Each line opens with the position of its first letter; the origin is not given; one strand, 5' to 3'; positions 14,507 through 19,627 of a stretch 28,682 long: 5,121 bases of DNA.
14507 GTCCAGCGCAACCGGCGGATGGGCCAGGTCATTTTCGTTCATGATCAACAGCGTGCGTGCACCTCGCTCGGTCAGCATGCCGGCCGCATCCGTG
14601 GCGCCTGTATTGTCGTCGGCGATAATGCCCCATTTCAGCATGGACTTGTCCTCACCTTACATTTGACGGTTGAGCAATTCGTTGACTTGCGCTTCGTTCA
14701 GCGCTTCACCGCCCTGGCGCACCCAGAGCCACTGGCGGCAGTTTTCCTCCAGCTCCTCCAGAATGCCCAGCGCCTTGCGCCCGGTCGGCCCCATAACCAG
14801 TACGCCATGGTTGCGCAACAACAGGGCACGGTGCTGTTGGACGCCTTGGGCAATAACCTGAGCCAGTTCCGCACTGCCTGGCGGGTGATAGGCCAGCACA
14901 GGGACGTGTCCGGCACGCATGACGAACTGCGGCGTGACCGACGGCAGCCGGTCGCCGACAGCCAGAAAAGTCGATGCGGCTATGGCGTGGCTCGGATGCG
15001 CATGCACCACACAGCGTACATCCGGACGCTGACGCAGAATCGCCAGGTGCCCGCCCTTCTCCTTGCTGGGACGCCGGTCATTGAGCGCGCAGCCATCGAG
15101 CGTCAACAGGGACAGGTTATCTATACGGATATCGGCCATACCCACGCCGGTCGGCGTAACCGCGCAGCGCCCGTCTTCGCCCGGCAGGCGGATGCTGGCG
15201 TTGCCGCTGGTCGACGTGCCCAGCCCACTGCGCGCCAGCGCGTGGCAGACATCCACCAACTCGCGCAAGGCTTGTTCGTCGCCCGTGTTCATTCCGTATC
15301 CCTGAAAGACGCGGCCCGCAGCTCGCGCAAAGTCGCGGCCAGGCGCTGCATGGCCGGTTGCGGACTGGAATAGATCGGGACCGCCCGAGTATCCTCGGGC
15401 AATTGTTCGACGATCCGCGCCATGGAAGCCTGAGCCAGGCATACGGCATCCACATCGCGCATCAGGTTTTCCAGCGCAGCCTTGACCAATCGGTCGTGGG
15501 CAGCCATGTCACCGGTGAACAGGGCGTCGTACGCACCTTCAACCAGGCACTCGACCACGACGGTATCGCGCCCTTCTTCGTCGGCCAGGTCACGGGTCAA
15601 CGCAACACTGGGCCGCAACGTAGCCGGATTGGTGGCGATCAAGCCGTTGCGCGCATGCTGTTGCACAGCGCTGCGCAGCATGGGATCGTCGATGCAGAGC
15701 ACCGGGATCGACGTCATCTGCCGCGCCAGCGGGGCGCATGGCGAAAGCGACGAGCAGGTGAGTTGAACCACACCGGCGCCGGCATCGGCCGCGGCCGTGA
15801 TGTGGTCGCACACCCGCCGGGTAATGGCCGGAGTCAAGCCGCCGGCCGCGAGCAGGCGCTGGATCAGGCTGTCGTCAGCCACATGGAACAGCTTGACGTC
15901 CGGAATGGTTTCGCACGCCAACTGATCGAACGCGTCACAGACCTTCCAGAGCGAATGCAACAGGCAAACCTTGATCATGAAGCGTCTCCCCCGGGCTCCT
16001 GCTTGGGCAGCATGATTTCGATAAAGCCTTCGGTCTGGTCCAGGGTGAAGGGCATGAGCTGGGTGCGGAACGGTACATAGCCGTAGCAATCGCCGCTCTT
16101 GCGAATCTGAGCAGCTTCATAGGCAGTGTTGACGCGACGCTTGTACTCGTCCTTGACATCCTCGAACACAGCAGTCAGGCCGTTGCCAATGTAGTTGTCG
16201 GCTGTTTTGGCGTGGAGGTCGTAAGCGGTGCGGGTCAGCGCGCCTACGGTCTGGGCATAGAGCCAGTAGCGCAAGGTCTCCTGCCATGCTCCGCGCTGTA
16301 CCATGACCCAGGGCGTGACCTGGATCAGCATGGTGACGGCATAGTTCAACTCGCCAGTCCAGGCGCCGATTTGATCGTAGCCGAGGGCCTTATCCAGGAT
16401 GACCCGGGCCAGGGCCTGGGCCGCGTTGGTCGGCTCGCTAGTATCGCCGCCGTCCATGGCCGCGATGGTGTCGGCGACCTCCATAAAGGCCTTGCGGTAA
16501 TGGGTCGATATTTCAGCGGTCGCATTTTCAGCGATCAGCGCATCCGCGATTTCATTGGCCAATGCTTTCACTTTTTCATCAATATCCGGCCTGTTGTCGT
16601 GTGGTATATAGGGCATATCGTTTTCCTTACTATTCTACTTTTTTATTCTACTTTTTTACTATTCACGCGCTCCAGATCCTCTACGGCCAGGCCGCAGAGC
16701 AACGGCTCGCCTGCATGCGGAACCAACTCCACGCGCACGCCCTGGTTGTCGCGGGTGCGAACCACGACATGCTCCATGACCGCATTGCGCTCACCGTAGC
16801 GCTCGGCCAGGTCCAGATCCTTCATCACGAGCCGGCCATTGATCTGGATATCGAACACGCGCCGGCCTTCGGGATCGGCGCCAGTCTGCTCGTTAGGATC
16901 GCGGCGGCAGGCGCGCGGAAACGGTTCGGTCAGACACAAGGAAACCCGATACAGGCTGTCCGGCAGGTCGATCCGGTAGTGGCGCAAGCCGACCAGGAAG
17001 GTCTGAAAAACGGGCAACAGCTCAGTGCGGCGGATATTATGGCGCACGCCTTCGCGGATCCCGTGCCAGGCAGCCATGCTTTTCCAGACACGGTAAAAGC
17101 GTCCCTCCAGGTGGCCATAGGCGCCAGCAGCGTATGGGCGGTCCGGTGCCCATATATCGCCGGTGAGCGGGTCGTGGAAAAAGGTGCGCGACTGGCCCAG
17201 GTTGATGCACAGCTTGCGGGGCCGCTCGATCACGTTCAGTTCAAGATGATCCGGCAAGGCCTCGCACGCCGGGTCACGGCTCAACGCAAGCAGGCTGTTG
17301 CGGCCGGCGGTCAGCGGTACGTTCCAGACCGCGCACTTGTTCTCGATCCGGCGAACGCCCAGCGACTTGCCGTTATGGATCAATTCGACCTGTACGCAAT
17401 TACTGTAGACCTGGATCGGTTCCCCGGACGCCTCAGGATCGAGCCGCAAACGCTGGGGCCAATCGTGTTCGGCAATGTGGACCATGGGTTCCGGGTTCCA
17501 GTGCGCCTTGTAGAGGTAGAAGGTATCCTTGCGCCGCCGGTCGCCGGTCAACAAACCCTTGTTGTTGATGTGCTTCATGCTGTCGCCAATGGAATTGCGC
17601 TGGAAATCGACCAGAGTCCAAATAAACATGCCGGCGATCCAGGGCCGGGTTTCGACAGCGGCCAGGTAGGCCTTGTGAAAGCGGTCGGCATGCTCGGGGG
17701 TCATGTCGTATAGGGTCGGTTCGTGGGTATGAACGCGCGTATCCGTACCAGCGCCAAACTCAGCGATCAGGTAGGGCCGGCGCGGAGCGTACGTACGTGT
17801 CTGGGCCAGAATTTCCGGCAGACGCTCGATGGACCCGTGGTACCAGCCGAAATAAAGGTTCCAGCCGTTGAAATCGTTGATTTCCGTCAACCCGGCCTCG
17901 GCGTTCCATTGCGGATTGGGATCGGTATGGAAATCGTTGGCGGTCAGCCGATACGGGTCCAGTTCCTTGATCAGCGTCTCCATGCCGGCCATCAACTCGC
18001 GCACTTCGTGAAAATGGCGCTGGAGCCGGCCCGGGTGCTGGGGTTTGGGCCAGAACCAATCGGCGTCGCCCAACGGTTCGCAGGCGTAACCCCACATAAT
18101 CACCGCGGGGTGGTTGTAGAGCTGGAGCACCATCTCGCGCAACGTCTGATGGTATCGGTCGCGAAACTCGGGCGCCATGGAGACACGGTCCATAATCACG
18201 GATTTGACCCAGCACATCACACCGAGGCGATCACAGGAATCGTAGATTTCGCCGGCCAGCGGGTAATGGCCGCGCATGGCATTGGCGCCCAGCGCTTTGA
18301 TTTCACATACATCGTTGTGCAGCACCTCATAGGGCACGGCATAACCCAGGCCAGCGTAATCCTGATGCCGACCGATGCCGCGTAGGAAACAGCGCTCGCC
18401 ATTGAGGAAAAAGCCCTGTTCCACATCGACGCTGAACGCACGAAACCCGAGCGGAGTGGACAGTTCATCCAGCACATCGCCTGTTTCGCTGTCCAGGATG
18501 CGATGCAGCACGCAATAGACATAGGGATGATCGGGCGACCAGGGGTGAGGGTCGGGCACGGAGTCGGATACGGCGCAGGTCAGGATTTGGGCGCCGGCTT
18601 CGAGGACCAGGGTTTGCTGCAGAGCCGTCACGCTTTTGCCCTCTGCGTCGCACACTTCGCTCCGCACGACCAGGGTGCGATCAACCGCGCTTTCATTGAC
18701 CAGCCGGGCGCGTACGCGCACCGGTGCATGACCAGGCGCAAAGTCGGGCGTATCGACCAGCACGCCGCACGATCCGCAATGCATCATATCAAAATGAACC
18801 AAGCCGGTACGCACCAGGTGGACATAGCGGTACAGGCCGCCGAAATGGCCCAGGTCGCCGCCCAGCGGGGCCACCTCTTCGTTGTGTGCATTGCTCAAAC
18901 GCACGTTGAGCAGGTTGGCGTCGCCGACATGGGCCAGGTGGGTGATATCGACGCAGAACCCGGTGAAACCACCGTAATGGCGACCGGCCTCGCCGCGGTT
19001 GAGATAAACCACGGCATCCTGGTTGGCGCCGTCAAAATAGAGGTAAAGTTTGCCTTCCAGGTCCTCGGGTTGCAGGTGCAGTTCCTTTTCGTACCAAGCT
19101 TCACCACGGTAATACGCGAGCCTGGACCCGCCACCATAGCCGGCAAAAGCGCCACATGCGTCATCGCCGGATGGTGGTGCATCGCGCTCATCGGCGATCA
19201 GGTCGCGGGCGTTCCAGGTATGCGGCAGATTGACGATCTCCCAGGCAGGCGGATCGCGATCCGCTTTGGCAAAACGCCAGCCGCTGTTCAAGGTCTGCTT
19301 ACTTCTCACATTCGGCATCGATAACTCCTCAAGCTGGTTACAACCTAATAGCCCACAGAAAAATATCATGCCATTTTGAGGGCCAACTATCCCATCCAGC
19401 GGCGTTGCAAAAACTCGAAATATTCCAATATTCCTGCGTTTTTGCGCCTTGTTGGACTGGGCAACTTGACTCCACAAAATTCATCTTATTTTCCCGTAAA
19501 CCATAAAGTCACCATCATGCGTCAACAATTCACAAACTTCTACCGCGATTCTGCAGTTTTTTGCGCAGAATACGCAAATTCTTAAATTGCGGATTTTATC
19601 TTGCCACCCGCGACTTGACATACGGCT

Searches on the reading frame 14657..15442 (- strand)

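Call 11: search_protein_families(library=pfam, proteins=[window:14657-15442:-], max_evalue=0.001)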
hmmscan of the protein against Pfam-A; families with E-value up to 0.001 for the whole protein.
window:14657-15442:- (261 aa): 1 family
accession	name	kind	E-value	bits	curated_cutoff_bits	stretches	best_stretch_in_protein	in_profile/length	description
PF00596.27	Aldolase_II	-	2.5e-44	151.8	22.2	1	60-239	1-183/183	Class II Aldolase and Adducin N-terminal domain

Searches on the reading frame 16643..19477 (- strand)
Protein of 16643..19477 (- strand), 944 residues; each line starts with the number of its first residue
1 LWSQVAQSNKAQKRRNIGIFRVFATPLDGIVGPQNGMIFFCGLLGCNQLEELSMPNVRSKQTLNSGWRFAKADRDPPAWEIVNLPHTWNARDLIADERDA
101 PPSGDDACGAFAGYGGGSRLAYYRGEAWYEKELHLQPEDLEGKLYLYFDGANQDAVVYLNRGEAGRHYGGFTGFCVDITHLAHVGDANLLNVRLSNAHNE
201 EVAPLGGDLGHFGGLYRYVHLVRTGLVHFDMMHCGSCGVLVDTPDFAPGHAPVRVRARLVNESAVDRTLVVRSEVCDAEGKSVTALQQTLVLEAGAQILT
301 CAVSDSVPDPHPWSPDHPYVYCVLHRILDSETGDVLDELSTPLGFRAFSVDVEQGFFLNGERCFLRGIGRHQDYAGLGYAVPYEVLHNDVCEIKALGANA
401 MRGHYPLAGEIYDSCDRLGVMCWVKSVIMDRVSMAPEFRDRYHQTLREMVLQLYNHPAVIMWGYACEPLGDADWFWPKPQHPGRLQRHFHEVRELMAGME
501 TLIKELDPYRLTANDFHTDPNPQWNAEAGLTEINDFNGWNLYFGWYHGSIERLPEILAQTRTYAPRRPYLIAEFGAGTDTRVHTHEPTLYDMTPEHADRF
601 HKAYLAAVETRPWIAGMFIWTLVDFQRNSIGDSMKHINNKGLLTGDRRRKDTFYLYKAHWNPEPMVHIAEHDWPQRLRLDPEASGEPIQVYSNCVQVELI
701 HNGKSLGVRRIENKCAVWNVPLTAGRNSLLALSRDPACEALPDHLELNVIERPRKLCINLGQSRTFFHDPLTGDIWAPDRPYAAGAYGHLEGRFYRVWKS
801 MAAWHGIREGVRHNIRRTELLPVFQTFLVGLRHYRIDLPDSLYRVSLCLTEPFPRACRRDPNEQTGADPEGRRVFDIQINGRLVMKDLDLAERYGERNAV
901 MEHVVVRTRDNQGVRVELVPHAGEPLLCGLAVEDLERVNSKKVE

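Call 3: search_protein_families(library=pfam, proteins=[window:16643-19477:-], max_evalue=0.01)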
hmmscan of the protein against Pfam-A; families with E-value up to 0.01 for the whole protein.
window:16643-19477:- (944 aa): 6 families
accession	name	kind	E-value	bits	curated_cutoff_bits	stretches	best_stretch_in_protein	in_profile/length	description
PF02836.23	Glyco_hydro_2_C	-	1.1e-25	90.9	21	1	354-661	6-298/302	Glycosyl hydrolases family 2, TIM barrel domain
PF00703.27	Glyco_hydro_2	-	1.8e-11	45.2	23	1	243-346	9-109/109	Glycosyl hydrolases family 2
PF16355.11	DUF4982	-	4.4e-09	36.6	23.9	1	687-726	5-47/61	Domain of unknown function (DUF4982)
PF11721.14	Malectin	-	6.6e-09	36.4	23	1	757-905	4-126/163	Malectin domain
PF02837.24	Glyco_hydro_2_N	-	2.9e-07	31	28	1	118-223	58-167/169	Glycosyl hydrolases family 2, sugar binding domain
PF22666.2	Glyco_hydro_2_N2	-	1e-05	26.1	27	1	126-200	49-123/167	Glycosyl hydrolase 2 galactose-binding domain-like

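Call 4: search_protein_families(library=ncbifam, proteins=[window:16643-19477:-], max_evalue=0.01)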
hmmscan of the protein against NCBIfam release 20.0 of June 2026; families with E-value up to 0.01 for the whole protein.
window:16643-19477:- (944 aa): 11 families
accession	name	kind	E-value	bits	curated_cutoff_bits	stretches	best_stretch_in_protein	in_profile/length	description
NF050095.1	BetGlucuronLacZ4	equivalog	3.8e-111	372.3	950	2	119-734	54-655/666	beta-glucuronidase LacZ4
NF041462.1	GalA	equivalog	1.4e-88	297.9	900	1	65-726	32-634/763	beta-galactosidase GalA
NF041463.1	GalB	equivalog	1e-68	232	900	2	57-465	78-476/869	beta-galactosidase GalB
NF049877.1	GlucurArabfur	equivalog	4.9e-58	196.7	1800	3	122-467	419-769/1400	beta-d-glucuronidase/beta-L-arabinofuranosidase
NF007538.0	PRK10150.1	equivalog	8.9e-42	143.2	544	1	122-667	62-602/607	beta-glucuronidase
NF049891.1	Bet1-4galacdseBT4156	equivalog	9.2e-32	109.8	1700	1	141-465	93-405/946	exo-beta-1,4-galactosidase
NF052611.1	beta_gal_Bga2A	equivalog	1.3e-28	99.6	999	1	128-463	116-453/1007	beta-galactosidase, LacZ type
NF007666.0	PRK10340.1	equivalog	7.7e-25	86.9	1284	1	129-464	113-446/1030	beta-galactosidase subunit alpha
NF007074.0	PRK09525.1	subfamily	1.2e-22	79.6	1221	1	129-467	124-462/1027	beta-galactosidase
NF041100.1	betagal_LacZ_Ttogales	equivalog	1e-14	53.3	2000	1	127-467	110-442/1090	beta-galactosidase LacZ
NF049890.1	Bet1-4galacdseBT4151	equivalog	7.2e-11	40.7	1500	1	121-471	103-453/952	exo-beta-1,4-galactosidase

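Call 81: list_cluster_members(proteins=[window:16643-19318:-, window:16643-19369:-, window:19481-19771:-, window:19890-20159:-, window:19890-20033:-, window:21669-21872:-, window:21669-21836:-, window:19770-20354:+, window:23911-24846:-, window:21955-22140:+])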
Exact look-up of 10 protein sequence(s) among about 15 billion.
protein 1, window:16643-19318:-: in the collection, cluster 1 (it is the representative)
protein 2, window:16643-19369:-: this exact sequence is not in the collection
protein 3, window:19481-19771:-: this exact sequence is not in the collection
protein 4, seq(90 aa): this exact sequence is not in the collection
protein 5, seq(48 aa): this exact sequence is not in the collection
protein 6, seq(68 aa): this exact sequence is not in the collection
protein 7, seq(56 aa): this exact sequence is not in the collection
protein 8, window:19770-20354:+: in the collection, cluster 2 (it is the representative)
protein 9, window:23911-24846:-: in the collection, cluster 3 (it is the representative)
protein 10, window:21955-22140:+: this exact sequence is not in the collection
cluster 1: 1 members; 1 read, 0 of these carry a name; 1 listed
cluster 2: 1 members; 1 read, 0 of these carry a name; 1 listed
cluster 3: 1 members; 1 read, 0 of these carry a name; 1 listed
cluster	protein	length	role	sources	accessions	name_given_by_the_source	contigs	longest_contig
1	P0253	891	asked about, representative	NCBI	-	-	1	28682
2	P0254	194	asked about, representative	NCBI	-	-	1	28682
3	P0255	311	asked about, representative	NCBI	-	-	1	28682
